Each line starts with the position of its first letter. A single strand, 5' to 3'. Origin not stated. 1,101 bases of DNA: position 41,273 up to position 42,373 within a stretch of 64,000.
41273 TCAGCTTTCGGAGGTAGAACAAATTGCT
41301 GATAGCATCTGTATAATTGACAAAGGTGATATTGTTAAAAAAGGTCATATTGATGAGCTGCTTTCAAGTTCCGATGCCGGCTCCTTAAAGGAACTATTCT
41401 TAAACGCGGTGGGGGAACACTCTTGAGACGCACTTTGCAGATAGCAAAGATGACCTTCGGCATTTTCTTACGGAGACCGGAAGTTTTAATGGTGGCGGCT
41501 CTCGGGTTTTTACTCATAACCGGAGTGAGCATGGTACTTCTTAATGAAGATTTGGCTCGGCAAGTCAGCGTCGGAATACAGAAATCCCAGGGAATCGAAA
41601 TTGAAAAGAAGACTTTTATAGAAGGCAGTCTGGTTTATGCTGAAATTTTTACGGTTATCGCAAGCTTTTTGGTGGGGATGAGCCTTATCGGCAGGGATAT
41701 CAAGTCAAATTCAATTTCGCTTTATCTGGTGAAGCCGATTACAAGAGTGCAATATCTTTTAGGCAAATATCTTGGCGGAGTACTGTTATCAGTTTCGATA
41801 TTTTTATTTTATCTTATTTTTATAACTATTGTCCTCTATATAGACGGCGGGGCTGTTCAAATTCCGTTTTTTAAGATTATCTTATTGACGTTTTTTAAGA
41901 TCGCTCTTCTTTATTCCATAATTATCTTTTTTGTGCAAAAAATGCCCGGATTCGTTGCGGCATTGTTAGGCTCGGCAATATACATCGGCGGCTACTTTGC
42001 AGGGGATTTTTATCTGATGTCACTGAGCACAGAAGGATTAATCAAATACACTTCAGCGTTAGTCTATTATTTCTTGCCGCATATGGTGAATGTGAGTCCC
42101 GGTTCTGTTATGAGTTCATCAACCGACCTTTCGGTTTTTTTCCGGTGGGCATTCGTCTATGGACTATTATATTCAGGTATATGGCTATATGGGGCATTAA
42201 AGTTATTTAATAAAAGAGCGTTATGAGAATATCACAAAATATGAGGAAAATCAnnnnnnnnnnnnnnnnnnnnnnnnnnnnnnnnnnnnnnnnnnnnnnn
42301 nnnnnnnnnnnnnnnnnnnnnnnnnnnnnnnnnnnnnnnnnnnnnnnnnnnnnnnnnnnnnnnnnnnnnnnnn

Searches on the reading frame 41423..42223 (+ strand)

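Call 47: search_protein_families(library=ncbifam, max_evalue=0.01, proteins=[window:41423-42223:+])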
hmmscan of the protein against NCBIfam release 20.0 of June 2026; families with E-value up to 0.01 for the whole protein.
window:41423-42223:+ (267 aa): 1 family
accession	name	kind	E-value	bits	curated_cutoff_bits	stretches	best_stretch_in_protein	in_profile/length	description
NF047564.1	PSM_export_PmtD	equivalog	0.00031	20.5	220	1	56-172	41-154/242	phenol-soluble modulin export ABC transporter permease subunit PmtD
